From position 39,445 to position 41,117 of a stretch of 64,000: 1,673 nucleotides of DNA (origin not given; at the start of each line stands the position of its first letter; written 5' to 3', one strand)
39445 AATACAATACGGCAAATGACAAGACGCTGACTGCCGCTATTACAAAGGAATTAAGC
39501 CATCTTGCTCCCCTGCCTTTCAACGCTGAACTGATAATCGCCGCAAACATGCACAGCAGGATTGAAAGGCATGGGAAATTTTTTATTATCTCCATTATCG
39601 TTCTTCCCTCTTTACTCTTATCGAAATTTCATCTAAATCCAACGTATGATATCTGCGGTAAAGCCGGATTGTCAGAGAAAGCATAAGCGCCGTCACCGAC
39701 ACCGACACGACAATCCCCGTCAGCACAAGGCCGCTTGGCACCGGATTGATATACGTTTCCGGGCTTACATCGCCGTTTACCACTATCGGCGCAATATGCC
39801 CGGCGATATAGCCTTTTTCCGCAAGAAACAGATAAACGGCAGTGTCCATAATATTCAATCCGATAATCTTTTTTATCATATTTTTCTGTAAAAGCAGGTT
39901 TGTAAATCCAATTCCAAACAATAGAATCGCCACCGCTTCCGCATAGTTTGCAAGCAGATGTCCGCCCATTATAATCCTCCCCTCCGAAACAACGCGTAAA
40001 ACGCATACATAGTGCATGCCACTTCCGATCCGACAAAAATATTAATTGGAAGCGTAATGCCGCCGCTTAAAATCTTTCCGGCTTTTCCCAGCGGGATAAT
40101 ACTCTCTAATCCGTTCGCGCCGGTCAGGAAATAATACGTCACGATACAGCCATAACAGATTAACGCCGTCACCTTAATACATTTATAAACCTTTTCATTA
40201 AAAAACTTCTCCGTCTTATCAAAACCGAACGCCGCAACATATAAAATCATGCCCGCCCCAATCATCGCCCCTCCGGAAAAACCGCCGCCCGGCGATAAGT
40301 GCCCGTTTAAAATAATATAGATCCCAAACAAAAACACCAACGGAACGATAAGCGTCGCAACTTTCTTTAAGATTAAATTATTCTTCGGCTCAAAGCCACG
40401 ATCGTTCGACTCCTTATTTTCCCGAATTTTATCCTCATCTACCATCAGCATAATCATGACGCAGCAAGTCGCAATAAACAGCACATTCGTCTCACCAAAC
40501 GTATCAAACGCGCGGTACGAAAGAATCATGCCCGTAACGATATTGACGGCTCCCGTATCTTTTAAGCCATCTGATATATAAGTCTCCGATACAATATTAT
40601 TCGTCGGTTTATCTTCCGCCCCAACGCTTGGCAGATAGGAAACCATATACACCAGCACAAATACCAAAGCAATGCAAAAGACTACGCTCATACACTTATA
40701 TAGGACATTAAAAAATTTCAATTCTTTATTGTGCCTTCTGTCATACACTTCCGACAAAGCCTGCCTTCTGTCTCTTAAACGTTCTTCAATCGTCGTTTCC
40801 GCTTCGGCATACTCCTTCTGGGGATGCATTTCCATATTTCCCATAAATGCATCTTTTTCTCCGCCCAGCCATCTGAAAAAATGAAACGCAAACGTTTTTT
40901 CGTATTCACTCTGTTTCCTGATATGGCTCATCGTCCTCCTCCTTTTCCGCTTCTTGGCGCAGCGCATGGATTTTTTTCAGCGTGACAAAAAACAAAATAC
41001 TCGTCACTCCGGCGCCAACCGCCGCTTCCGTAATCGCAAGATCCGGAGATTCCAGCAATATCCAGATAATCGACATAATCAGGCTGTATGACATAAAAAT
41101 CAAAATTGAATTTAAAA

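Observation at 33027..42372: Non-canonical Mrp-like cluster (E-F-G-B'-B-C-D-D-D-A/L) with four antiporter-type modules and no associated redox subunits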

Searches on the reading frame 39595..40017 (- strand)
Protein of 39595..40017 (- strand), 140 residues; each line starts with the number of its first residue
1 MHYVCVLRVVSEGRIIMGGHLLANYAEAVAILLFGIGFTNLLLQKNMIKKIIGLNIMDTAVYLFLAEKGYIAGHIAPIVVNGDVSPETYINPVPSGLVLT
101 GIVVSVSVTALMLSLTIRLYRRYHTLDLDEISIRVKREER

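Call 4: search_protein_families(library=pfam, proteins=[window:39595-40017:-], max_evalue=0.01)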
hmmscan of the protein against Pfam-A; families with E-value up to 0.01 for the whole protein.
window:39595-40017:- (140 aa): 1 family
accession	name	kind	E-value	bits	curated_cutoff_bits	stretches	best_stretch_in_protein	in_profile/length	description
PF00420.29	Oxidored_q2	-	6.9e-21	74.3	26.1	1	27-132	3-91/95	NADH-ubiquinone/plastoquinone oxidoreductase chain 4L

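Call 5: search_protein_families(library=ncbifam, proteins=[window:39595-40017:-], max_evalue=0.01)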
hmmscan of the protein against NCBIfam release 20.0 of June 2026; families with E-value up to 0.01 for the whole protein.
window:39595-40017:- (140 aa): 22 families
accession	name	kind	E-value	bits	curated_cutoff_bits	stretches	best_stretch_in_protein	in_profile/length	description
NF005621.0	PRK07375.1-6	equivalog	9e-28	96.5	126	1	21-131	5-113/120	putative monovalent cation/H+ antiporter subunit C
NF005624.0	PRK07375.2-3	equivalog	6.2e-21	74.5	95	1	22-126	3-104/105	cation:proton antiporter subunit C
NF005620.0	PRK07375.1-5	equivalog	9.2e-19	67.5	91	1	27-132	5-108/113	putative monovalent cation/H+ antiporter subunit C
NF006250.0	PRK08388.1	equivalog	4.2e-18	65.9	137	1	28-131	7-114/119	putative monovalent cation/H+ antiporter subunit C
NF009304.0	PRK12661.1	equivalog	2.2e-17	63.4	152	2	74-131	80-135/140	putative monovalent cation/H+ antiporter subunit C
NF005618.0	PRK07375.1-3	equivalog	4.4e-17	62.4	107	1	30-130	12-114/119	putative monovalent cation/H+ antiporter subunit C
NF009301.0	PRK12658.1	equivalog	8.2e-17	61.1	156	1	33-133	11-112/125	Na+/H+ antiporter subunit C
NF006372.0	PRK08600.1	equivalog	8.9e-16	58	127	1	33-131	12-106/113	Na(+)/H(+) antiporter subunit C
NF005623.0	PRK07375.2-2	equivalog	1e-15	57.7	81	1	27-119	3-90/93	putative monovalent cation/H+ antiporter subunit C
NF005619.0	PRK07375.1-4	equivalog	9.7e-15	54.9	145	1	29-133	8-109/111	Na+/H+ antiporter subunit C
NF006573.0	PRK09094.1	equivalog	2.4e-14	53.3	105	1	26-127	6-106/114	Na+/H+ antiporter subunit C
NF009303.0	PRK12660.1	subfamily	1.9e-13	50.3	132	1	33-131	12-107/114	putative monovalent cation/H+ antiporter subunit C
NF005622.0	PRK07375.2-1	equivalog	5.3e-13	49.5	185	1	28-129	6-102/179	putative monovalent cation/H+ antiporter subunit C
TIGR00941.1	2a6301s03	subfamily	9.6e-13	48.6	161.2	1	33-123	12-98/104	multicomponent Na+:H+ antiporter, MnhC subunit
NF009302.0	PRK12659.1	equivalog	1.2e-12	47.8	154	1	33-132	12-111/117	Na+/H+ antiporter subunit C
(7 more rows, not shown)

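Call 59: search_solved_structures(query=window:39595-39969:-, max_evalue=1, show_alignments=5)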
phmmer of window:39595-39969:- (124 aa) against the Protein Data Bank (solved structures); distinct sequences matched with E-value up to 1: 9.
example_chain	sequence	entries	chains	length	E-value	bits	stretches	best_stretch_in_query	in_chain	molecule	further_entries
6u8y_G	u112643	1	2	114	1.3e-21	80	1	9-116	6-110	Monovalent cation/H+ antiporter subunit C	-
6cfw_G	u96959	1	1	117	4e-15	59.1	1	9-115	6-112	Monovalent cation/H+ antiporter subunit C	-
7qru_C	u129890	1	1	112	2.5e-11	46.9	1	16-115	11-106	Na(+)/H(+) antiporter subunit C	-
6z16_C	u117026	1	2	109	3.4e-10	43.2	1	18-109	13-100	Multisubunit Na+/H+ antiporter, C subunit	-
7d3u_C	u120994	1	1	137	4.2e-07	33.2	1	14-101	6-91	Monovalent Na+/H+ antiporter subunit C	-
3rko_K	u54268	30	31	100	0.00062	23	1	13-52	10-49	NADH-QUINONE OXIDOREDUCTASE SUBUNIT K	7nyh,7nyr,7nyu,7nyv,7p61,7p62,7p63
9t5x_V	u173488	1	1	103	0.019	18.2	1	12-53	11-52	NADH-quinone oxidoreductase subunit K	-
6hum_E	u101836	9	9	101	0.078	16.3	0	9-68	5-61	NAD(P)H-quinone oxidoreductase subunit 4L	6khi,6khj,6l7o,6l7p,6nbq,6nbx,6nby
9rbf_V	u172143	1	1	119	0.083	16.2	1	12-51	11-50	NuoK-86 nascent peptide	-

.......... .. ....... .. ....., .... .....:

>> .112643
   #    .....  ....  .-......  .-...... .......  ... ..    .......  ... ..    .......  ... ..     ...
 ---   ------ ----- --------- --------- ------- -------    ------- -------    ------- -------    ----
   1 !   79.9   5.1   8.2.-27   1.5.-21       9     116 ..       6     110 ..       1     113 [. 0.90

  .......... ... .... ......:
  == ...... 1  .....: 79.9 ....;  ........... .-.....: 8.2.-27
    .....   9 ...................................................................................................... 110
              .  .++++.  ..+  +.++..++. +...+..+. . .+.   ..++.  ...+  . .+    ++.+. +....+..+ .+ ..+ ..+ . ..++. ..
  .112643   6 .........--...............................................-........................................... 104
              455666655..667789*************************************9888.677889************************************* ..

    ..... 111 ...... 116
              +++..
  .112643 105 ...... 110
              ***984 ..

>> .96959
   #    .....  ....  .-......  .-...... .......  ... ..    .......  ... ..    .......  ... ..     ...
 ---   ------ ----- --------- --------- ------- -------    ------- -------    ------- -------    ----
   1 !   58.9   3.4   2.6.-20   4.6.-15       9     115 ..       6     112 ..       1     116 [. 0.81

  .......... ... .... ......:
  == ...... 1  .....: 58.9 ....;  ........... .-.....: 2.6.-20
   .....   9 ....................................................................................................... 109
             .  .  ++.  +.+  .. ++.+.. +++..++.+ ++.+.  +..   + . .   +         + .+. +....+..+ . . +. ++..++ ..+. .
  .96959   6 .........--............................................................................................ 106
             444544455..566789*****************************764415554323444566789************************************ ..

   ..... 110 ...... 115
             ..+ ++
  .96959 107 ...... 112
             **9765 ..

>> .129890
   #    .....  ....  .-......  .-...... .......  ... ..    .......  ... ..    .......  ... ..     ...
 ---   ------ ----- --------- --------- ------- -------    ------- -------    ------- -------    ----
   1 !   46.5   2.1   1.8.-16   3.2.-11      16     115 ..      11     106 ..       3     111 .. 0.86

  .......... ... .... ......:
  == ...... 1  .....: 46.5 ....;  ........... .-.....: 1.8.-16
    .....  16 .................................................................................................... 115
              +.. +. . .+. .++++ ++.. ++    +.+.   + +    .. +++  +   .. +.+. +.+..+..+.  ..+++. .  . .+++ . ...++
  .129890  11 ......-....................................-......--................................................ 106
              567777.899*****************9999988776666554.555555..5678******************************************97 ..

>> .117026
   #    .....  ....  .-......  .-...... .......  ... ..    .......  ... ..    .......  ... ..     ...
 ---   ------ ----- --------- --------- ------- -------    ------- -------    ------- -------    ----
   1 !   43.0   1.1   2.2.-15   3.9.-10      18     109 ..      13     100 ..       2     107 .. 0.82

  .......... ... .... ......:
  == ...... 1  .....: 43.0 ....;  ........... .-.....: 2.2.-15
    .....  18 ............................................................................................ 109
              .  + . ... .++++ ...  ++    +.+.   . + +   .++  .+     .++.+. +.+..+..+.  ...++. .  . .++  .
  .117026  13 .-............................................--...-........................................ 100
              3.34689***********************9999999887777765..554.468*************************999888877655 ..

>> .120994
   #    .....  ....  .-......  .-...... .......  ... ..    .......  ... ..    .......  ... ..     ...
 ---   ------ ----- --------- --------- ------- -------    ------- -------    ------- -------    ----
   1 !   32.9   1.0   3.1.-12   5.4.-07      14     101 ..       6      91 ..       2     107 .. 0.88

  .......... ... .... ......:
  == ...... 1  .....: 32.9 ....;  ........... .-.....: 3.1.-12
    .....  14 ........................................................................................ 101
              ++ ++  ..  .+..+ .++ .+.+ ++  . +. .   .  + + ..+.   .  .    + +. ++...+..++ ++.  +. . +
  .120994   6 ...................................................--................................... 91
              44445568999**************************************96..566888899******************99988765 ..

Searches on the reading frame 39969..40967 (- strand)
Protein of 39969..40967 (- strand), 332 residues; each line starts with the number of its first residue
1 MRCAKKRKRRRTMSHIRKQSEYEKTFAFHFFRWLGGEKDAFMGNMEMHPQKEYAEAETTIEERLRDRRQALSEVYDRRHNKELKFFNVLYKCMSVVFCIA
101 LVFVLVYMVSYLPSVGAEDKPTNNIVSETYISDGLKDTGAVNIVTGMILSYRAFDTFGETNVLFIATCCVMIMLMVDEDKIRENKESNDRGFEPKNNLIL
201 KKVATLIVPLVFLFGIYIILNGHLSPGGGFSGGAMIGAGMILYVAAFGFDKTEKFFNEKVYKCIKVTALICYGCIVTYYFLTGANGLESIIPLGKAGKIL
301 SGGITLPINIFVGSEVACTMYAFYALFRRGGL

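Call 4: search_protein_families(library=pfam, proteins=[window:39969-40967:-], max_evalue=0.01)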
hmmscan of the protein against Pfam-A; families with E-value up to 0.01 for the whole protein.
window:39969-40967:- (332 aa): 3 families
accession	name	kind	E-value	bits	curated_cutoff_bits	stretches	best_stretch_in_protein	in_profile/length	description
PF04039.18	MnhB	-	1e-22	81.1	22.5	1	199-321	1-126/127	Domain related to MnhB subunit of Na+/H+ antiporter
PF20501.3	MbhE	-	5.4e-07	30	27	1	120-174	27-81/98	MBH, subunit E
PF20990.2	DUF2207_C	-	0.006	16.7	33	0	18-200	64-164/247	Predicted membrane protein (DUF2207) C-terminal domain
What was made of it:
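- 39969..40931 (-): Fusion of MbhE (MrpA TM20-21) and MrpB/MbhF, 320 aa, with a hydrophilic N-terminal extension of about 80 aa. It carries D143/E147 ('DTFGE') and 'PGGGF'. PF20501 plus PF04039 (call 4).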

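Call 5: search_protein_families(library=ncbifam, proteins=[window:39969-40967:-], max_evalue=0.01)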
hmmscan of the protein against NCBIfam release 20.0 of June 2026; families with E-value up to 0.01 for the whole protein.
window:39969-40967:- (332 aa): 23 families
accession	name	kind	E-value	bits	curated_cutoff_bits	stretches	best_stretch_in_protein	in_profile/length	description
NF009161.0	PRK12507.1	equivalog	2.4e-48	165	272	1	91-328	92-330/336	putative monovalent cation/H+ antiporter subunit B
NF009217.0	PRK12567.1-1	equivalog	4.7e-27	95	268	1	100-317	8-221/238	putative monovalent cation/H+ antiporter subunit B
NF009288.0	PRK12648.1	equivalog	7.5e-23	80.6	1104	1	120-272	719-876/954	monovalent cation/H+ antiporter subunit A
NF006248.0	PRK08386.1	subfamily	1.2e-21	77.2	92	1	198-321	5-137/151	putative monovalent cation/H+ antiporter subunit B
NF009290.0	PRK12650.1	equivalog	8.2e-20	70.3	980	1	98-275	690-860/966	DUF4040 family protein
NF009159.0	PRK12504.1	equivalog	2e-19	70.2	141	1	78-176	78-174/178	DUF4040 domain-containing protein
NF009219.0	PRK12567.1-3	equivalog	1.8e-18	66.9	179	1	94-327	2-213/220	putative monovalent cation/H+ antiporter subunit B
NF009162.0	PRK12508.1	equivalog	2e-17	63.6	120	1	196-327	3-133/139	Na(+)/H(+) antiporter subunit B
NF009229.0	PRK12579.1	equivalog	1e-15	58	229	1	140-319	43-236/258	putative monovalent cation/H+ antiporter subunit B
NF009218.0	PRK12567.1-2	equivalog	1.1e-15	58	184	1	131-273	27-158/200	putative monovalent cation/H+ antiporter subunit B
NF009223.0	PRK12573.1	subfamily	8.3e-15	55.1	152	1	195-277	3-85/140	Na(+)/H(+) antiporter subunit B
NF009224.0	PRK12574.1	equivalog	1.8e-14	54.3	171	1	195-272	3-80/141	monovalent cation/H+ antiporter subunit B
NF009160.0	PRK12505.1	equivalog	5.5e-14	52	140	1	198-330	28-157/179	putative monovalent cation/H+ antiporter subunit B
NF006249.0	PRK08387.1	equivalog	1.5e-13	51.3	111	1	196-328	3-128/133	putative monovalent cation/H+ antiporter subunit B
NF009163.0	PRK12509.1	equivalog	4.5e-13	49.5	148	1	196-270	2-76/137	Na+/H+ antiporter subunit B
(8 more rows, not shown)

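Call 37: search_solved_structures(query=window:39969-40931:-, max_evalue=0.1, show_alignments=5)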
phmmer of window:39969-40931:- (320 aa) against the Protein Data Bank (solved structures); distinct sequences matched with E-value up to 0.1: 6.
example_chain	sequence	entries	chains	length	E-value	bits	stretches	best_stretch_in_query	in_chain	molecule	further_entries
6u8y_E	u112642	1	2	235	3.1e-22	82.8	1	90-237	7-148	Monovalent cation/H+ antiporter subunit B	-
7d3u_A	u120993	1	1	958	1.2e-14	57.8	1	114-243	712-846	Monovalent Na+/H+ antiporter subunit A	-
6cfw_F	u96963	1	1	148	1.6e-12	50.8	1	186-314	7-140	Monovalent cation/H+ antiporter subunit B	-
6z16_B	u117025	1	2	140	8.9e-09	38.6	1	183-264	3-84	Multisubunit Na+/H+ antiporter, B subunit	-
6cfw_E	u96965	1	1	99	2.8e-08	36.9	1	82-162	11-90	MBH subunit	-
7qru_B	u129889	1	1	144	3.1e-06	30.2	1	183-273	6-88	Na(+)/H(+) antiporter subunit B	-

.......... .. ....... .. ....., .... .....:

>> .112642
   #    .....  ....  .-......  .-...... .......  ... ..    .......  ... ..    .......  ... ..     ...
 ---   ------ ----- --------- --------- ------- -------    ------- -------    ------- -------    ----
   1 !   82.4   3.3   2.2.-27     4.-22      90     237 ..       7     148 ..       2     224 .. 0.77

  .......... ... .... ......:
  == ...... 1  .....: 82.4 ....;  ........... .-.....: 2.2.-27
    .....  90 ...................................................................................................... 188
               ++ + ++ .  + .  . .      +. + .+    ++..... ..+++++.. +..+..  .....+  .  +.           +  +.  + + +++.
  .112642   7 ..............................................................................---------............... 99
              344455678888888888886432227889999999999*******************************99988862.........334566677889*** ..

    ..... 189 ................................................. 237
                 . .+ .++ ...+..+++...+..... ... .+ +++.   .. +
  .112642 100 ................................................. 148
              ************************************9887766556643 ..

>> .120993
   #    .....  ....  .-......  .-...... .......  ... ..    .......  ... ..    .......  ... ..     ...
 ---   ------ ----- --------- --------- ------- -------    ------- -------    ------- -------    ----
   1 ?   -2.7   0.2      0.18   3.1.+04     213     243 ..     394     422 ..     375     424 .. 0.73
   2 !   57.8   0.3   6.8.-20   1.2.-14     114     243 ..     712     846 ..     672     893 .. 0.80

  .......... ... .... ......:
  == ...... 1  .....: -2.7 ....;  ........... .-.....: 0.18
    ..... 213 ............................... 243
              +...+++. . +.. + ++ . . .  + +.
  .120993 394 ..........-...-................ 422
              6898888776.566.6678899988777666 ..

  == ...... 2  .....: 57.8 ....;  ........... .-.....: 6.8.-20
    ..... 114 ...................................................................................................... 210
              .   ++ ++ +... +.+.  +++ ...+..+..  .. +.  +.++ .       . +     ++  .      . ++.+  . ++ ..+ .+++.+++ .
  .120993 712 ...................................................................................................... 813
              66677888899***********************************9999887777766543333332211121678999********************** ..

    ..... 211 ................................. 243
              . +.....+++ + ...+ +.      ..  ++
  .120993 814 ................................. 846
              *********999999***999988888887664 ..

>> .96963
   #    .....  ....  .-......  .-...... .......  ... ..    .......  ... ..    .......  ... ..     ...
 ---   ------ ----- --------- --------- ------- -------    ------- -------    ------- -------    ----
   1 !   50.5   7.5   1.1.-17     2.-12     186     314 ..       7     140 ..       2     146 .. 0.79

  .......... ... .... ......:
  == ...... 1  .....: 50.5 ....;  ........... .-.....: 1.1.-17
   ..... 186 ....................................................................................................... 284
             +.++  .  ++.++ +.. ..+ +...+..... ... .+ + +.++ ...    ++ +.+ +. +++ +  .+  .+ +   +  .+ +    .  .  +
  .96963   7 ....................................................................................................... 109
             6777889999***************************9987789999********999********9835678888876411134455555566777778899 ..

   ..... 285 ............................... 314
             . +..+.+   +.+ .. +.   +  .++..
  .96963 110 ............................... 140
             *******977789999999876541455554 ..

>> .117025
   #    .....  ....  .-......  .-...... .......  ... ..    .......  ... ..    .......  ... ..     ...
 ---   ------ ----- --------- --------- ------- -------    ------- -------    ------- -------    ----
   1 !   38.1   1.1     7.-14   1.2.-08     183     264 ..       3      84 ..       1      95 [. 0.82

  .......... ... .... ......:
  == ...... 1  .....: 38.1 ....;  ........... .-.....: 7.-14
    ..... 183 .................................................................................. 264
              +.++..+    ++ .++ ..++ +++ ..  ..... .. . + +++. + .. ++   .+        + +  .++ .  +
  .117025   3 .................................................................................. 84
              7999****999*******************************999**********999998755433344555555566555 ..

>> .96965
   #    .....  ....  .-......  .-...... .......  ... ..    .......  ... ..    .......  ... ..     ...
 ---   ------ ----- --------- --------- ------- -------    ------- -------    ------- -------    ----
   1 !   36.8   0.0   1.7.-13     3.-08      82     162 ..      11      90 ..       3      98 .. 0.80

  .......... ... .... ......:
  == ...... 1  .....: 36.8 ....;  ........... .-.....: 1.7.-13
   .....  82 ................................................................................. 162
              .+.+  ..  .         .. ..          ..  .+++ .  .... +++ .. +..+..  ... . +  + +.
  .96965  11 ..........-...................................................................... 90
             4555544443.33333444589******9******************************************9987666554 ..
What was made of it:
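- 39969..40931 (-): The best PDB hit is MbsE 6u8y_E, 3e-22 (call 37).
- Checked: The 320-aa gene is MbhE (MrpA TM20-21) fused to MrpB, as in P. furiosus MbsE (best PDB hit 6u8y_E, call 37).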
